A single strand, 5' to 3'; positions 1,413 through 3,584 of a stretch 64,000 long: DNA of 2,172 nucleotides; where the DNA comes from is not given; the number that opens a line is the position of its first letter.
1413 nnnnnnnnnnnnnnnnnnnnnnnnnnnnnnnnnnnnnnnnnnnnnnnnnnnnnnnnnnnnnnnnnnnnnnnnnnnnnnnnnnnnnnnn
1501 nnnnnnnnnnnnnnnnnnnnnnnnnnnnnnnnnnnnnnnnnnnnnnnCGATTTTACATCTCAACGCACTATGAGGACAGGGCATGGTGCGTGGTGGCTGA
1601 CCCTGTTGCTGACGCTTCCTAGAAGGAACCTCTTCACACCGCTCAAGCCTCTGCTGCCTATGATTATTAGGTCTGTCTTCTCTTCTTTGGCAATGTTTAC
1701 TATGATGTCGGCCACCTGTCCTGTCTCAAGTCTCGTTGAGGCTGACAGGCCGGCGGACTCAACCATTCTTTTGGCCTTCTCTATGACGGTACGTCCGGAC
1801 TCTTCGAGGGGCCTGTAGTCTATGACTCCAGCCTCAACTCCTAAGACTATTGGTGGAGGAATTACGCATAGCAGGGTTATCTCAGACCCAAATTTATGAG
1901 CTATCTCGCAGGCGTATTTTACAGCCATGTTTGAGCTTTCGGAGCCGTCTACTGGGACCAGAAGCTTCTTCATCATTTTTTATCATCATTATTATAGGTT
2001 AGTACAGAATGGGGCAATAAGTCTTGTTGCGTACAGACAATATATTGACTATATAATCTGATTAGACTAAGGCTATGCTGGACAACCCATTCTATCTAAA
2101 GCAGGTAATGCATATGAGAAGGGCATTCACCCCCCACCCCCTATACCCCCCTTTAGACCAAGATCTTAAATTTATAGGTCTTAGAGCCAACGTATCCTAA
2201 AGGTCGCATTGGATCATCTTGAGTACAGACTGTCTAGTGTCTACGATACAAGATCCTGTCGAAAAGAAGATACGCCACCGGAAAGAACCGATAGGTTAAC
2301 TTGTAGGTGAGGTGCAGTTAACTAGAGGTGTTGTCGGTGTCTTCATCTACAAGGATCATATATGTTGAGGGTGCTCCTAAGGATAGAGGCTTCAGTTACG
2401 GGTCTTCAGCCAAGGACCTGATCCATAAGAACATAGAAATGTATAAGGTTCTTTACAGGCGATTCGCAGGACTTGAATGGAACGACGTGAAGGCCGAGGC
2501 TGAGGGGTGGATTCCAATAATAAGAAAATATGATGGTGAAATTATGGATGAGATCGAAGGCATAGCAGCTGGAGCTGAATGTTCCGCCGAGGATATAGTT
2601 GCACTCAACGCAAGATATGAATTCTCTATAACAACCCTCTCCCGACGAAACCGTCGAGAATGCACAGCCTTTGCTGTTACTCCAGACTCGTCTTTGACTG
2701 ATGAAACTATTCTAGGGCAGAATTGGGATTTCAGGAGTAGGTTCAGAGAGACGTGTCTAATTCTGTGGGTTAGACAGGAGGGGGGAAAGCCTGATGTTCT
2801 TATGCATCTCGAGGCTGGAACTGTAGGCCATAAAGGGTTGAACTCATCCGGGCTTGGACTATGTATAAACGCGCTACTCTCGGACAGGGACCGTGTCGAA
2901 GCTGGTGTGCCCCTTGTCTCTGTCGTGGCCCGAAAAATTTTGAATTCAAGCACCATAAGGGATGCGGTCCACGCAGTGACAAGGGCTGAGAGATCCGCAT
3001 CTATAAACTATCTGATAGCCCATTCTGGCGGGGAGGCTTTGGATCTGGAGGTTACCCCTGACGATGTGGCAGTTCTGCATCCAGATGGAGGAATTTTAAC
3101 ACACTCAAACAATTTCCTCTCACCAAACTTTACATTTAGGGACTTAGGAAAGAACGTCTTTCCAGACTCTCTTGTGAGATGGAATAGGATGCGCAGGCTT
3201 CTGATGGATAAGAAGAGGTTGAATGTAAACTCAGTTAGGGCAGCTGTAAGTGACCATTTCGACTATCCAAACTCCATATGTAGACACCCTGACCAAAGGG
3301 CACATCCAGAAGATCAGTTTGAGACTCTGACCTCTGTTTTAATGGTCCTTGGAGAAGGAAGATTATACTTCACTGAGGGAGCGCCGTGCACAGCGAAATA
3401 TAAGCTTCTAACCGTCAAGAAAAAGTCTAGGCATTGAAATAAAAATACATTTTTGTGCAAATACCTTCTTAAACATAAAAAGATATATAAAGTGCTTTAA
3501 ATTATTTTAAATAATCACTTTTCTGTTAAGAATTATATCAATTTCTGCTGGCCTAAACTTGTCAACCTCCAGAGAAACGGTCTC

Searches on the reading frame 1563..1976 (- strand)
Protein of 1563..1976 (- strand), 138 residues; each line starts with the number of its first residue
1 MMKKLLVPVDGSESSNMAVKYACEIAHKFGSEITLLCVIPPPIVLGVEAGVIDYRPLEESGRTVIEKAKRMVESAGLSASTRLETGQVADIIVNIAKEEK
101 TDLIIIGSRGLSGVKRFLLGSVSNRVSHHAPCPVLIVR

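Call 4: search_protein_families(library=pfam, proteins=[window:1563-1976:-], max_evalue=1)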
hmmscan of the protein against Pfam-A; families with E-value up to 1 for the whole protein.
window:1563-1976:- (138 aa): 3 families
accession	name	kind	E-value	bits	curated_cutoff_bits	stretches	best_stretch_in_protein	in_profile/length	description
PF00582.32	Usp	-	3.1e-37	128.7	24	1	1-138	1-141/141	Universal stress protein family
PF01012.27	ETF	-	0.01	16.1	26.7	1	84-122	73-108/181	Electron transfer flavoprotein domain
PF02113.21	Peptidase_S13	-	0.25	10.5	22.8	1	69-133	328-387/444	D-Ala-D-Ala carboxypeptidase 3 (S13) family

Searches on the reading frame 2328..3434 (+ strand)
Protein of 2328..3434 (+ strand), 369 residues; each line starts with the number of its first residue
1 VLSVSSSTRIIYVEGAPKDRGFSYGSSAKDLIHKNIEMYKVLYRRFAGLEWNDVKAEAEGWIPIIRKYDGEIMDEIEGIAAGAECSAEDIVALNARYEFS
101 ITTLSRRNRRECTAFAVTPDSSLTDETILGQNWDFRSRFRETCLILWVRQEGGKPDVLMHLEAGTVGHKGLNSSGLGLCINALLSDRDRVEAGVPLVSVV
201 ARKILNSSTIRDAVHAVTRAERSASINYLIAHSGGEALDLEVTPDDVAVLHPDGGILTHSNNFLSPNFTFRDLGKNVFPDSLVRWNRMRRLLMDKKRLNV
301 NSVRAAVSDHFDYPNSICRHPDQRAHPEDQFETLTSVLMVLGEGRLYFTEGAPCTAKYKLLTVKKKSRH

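Call 4: search_protein_families(library=pfam, proteins=[window:2328-3434:+], max_evalue=1)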
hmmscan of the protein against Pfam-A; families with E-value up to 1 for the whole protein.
window:2328-3434:+ (369 aa): 1 family
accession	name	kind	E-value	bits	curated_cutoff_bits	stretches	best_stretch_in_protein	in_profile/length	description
PF03417.21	AAT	-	3.9e-17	63.1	23.2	1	125-353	5-223/225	Acyl-coenzyme A:6-aminopenicillanic acid acyl-transferase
